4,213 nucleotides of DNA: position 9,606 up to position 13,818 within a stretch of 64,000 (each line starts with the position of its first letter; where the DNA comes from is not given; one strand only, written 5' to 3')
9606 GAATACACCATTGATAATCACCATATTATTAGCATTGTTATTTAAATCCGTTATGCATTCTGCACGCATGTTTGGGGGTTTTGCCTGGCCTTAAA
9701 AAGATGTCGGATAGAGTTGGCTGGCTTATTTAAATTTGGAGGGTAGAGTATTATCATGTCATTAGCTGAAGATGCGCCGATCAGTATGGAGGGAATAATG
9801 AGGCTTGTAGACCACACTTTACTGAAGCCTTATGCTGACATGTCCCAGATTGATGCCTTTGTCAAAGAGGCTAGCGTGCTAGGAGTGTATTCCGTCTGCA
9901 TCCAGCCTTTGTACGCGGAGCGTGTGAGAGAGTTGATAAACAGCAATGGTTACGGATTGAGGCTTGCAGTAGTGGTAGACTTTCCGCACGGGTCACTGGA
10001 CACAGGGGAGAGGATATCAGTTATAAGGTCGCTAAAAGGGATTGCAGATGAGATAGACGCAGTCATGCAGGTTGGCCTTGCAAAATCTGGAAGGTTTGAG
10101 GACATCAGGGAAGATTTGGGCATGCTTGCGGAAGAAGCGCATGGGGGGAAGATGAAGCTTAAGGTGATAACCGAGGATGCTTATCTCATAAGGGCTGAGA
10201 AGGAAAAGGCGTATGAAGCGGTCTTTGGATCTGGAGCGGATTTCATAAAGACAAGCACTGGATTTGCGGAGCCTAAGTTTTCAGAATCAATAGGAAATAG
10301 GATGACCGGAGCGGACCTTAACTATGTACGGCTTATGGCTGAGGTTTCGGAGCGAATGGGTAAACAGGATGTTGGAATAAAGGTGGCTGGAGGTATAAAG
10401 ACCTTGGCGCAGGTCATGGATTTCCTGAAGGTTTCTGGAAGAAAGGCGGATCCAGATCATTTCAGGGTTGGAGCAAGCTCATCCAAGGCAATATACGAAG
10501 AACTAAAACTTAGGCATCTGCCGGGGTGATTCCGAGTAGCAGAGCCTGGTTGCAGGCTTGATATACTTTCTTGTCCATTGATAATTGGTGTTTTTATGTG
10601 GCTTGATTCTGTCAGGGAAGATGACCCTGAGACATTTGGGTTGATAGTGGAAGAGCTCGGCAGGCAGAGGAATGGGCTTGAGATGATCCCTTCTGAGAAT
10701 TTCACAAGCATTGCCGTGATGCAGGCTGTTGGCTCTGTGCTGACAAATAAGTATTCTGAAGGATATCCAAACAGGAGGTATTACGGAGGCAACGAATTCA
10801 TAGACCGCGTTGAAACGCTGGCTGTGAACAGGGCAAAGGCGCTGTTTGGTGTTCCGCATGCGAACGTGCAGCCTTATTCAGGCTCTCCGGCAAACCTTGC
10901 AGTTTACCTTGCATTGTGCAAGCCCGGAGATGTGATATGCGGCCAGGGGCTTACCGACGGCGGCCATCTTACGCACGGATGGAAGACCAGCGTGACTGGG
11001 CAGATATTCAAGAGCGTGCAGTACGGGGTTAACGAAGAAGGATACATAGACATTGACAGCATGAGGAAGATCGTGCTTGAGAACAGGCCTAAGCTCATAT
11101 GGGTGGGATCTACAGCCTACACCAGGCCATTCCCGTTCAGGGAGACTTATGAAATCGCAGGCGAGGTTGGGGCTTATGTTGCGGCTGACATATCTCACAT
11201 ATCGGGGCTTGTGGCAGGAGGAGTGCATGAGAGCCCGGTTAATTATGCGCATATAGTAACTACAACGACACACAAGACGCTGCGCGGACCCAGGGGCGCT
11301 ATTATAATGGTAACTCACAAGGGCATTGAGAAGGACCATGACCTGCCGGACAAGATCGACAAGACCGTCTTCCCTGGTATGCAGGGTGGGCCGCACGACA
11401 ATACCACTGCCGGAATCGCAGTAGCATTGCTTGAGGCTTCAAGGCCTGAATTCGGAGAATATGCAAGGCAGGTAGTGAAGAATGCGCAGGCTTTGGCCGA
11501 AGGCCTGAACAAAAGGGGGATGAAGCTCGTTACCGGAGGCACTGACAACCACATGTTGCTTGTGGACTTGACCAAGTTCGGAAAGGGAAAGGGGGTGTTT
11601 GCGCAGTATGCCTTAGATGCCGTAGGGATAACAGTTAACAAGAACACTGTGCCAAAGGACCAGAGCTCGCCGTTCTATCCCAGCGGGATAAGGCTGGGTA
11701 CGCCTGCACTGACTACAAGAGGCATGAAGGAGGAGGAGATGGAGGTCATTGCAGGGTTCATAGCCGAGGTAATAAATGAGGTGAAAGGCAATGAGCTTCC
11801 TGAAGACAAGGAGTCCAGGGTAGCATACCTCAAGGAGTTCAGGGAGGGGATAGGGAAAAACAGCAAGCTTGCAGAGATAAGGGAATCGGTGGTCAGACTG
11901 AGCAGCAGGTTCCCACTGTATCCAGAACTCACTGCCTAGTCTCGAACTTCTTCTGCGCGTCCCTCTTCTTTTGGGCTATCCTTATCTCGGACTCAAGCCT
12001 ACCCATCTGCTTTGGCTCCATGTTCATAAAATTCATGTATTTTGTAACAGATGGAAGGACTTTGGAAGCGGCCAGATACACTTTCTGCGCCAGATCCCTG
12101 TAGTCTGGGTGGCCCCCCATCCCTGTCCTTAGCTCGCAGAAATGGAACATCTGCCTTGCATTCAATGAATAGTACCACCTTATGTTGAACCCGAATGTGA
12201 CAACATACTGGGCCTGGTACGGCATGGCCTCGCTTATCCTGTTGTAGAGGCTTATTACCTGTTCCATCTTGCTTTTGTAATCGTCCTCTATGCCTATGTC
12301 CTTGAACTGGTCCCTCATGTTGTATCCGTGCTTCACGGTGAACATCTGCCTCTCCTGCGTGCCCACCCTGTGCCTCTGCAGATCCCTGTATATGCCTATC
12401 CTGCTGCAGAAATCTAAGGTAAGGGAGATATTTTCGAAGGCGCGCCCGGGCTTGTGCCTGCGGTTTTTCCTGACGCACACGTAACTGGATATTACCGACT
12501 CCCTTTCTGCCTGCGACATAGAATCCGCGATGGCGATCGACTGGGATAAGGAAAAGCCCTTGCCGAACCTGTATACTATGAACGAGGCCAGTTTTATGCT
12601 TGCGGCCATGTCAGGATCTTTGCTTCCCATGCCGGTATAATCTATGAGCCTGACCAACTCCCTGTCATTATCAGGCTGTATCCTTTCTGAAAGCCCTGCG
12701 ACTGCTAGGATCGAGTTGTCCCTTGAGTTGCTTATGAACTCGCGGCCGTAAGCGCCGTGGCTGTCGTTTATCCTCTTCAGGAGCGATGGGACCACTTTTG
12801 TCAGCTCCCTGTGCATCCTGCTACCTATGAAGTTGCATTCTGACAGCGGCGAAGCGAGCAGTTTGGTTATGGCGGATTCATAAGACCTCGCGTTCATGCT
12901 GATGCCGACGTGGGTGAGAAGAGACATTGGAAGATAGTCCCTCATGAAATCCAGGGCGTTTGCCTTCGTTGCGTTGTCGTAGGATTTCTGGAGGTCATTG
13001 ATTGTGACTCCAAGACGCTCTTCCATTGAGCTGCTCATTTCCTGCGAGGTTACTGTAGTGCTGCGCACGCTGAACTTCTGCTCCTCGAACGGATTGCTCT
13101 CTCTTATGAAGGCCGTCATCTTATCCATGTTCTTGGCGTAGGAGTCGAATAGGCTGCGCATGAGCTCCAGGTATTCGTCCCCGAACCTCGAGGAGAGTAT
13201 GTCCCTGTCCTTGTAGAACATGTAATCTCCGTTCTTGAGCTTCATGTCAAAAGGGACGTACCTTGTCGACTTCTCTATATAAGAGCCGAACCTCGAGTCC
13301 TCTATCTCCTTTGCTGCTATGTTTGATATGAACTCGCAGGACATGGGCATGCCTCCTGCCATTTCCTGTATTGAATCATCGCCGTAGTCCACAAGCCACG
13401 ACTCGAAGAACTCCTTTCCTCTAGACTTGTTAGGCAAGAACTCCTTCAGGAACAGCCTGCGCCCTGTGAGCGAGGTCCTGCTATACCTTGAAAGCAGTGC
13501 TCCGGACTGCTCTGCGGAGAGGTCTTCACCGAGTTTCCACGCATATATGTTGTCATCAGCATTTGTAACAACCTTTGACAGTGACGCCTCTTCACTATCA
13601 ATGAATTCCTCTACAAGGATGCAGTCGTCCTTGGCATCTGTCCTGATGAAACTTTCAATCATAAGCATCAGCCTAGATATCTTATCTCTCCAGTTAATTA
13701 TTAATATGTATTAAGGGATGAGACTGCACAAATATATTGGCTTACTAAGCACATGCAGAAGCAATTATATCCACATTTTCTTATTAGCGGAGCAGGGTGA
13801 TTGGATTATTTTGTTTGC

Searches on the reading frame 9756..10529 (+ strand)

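Call 51: search_protein_families(library=pfam, proteins=[window:9756-10529:+], max_evalue=0.0001)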
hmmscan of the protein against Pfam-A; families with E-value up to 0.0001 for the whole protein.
window:9756-10529:+ (257 aa): 1 family
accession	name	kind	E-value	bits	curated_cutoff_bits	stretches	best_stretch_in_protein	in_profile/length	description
PF01791.15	DeoC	-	2.3e-12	47.5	23.8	1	17-247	5-227/229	DeoC/LacD family aldolase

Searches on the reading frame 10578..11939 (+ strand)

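Call 51: search_protein_families(library=pfam, proteins=[window:10578-11939:+], max_evalue=0.0001)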
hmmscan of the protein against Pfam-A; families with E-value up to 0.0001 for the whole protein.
window:10578-11939:+ (453 aa): 1 family
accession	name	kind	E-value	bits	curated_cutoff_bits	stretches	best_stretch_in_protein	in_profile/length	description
PF00464.25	SHMT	-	6.2e-151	503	27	1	13-395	2-399/399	Serine hydroxymethyltransferase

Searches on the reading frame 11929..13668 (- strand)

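Call 51: search_protein_families(library=pfam, proteins=[window:11929-13668:-], max_evalue=0.0001)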
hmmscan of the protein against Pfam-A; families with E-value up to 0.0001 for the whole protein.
window:11929-13668:- (579 aa): 1 family
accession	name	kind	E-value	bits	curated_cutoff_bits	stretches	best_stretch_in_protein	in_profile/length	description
PF02511.20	Thy1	-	3e-32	112.4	24.8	2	341-540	2-191/191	Thymidylate synthase complementing protein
